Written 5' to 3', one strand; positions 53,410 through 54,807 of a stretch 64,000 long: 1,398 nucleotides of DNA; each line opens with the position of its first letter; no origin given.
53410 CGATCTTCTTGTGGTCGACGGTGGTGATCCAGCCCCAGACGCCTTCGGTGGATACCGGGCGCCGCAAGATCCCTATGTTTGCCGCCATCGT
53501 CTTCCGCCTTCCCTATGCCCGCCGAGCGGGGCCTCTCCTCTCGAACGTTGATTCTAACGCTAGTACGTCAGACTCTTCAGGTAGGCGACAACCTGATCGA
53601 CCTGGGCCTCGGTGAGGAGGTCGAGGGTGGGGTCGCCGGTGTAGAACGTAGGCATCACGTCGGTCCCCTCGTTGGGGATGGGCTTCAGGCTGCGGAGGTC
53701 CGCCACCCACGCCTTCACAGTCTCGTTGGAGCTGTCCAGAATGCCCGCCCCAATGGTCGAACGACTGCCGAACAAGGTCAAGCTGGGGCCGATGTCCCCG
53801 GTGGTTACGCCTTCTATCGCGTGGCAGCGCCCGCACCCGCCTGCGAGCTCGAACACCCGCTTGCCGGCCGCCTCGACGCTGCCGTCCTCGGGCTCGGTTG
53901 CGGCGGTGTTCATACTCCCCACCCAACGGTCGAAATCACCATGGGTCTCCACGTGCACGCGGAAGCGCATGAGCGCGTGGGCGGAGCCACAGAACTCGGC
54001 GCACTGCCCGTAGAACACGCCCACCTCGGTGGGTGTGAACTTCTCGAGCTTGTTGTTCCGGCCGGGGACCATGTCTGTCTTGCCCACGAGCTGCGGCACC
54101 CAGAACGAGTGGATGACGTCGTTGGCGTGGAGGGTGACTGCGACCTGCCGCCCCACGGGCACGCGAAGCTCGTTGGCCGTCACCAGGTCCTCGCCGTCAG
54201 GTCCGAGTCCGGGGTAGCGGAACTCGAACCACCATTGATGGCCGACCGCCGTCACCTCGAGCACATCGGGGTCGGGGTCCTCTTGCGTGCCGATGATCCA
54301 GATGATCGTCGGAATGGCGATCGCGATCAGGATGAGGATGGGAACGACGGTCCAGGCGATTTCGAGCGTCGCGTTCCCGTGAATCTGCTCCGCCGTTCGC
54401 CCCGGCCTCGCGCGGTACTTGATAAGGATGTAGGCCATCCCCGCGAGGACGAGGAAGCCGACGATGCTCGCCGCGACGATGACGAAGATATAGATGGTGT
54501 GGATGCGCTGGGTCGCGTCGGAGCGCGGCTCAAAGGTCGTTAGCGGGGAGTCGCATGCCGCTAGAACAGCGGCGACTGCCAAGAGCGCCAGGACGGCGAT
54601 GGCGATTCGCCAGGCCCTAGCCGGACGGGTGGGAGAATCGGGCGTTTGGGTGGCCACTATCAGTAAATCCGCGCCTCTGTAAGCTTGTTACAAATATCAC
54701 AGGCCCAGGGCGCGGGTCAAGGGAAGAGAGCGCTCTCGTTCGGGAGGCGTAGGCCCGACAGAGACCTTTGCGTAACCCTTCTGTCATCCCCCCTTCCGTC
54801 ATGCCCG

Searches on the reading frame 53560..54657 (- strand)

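Call 10: search_protein_families(library=pfam, proteins=[window:53560-54657:-])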
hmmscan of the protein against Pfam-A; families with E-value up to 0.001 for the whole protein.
window:53560-54657:- (365 aa): 4 families
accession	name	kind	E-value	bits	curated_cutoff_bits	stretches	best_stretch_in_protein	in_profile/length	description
PF00116.26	COX2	-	9.1e-21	74.4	22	1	158-233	42-116/120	Cytochrome C oxidase subunit II, periplasmic domain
PF02790.20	COX2_TM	-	2.7e-10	40.7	22.8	1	50-117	17-85/88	Cytochrome C oxidase subunit II, transmembrane domain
PF00034.26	Cytochrom_C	-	9.1e-08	33.8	21.3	1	263-363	2-89/90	Cytochrome c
PF20599.3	DUF6796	-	0.00026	21.1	26.9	1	14-117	53-157/225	Family of unknown function (DUF6796)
